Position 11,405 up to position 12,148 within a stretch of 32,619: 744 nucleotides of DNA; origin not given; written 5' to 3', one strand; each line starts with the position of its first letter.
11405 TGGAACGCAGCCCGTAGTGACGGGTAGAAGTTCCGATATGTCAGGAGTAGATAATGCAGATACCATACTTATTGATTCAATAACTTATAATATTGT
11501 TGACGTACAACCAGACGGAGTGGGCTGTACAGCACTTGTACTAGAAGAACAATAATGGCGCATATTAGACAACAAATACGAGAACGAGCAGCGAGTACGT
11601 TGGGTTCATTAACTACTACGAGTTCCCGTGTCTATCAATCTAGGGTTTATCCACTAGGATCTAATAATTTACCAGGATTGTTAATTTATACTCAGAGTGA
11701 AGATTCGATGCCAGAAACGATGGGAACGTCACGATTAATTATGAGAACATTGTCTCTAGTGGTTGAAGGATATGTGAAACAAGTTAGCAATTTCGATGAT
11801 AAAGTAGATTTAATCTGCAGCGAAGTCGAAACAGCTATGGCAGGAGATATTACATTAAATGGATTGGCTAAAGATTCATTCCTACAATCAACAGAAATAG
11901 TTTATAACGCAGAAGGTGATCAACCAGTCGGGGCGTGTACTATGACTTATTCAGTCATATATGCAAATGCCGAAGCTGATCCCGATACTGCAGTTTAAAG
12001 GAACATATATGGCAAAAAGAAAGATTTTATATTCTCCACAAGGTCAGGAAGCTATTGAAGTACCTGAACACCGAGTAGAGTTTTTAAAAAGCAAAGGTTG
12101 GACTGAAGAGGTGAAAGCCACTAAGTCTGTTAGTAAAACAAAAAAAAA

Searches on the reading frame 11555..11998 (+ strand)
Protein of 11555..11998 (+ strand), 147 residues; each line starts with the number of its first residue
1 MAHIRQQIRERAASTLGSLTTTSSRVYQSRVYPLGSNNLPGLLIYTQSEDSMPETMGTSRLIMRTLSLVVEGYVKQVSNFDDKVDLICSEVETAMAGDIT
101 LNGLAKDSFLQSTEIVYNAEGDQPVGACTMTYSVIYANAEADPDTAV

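Call 61: find_related_loci(query=A1, collection=metagenome_contigs, flank=10000)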
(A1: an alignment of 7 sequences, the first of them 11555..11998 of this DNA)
Query A1 (147 aa) in metagenome_contigs; peptide patterns used: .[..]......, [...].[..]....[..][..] (x = any residue, [..] = any of these).
599 stretches matched a pattern (row limit reached: there are more); 468 encode a relative of the query (tblastn E <= 1e-3); the best 80 are kept; 80 distinct loci.
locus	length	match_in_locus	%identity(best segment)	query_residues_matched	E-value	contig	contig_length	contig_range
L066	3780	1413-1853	93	1-147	4e-92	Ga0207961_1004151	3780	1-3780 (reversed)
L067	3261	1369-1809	91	1-147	8e-91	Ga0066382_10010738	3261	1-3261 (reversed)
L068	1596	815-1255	76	1-147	2e-79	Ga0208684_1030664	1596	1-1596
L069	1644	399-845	72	1-147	1e-69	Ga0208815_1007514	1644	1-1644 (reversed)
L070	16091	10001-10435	62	3-147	2e-57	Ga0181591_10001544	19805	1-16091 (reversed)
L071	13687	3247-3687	67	1-147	2e-57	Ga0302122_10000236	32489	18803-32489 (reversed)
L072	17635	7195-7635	64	1-147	2e-57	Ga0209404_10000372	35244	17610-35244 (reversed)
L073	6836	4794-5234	67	1-147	2e-57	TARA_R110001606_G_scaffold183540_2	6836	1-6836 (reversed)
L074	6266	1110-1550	63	1-147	4e-57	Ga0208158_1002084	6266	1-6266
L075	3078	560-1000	63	1-147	5e-57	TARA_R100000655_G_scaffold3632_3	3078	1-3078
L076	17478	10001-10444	61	1-147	9e-57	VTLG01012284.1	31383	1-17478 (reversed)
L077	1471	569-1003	59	3-147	7e-59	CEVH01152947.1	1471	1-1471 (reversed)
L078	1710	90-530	61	1-147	6e-58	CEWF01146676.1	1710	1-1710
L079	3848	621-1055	59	3-147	5e-56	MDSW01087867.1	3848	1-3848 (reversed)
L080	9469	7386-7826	61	1-147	2e-55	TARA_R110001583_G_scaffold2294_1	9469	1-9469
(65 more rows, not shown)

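Call 103: find_related_loci(query=A1, collection=viral_contigs, flank=10000)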
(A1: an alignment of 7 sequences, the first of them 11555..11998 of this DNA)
Query A1 (147 aa) in viral_contigs; peptide patterns used: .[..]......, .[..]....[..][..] (x = any residue, [..] = any of these).
599 stretches matched a pattern (row limit reached: there are more); 581 encode a relative of the query (tblastn E <= 1e-3); the best 80 are kept; 80 distinct loci.
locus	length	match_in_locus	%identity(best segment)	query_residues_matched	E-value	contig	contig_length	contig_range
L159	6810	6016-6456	92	1-147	2e-90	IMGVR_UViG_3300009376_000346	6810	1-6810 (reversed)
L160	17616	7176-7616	93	1-147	2e-90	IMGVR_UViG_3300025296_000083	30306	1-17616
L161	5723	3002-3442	93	1-147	2e-90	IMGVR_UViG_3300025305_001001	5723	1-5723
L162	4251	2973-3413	93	1-147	2e-90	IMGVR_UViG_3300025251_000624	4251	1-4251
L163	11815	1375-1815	91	1-147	1e-89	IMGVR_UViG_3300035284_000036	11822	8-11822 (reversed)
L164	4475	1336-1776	91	1-147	8e-90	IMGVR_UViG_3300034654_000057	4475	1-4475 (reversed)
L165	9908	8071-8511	75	1-147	3e-74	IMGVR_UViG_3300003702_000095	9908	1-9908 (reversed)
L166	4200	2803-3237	62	3-147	3e-57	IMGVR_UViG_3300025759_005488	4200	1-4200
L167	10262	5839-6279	67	1-147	2e-57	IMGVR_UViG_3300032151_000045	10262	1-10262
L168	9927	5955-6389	62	3-147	3e-57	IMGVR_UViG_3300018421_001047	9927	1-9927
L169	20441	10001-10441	63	1-147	2e-57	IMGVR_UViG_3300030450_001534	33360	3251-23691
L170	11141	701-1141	64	1-147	2e-57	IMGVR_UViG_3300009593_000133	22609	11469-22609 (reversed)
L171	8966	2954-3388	62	3-147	3e-57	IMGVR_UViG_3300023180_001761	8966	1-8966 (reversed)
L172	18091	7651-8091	63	1-147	6e-56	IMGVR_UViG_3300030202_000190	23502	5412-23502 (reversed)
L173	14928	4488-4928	63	1-147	4e-56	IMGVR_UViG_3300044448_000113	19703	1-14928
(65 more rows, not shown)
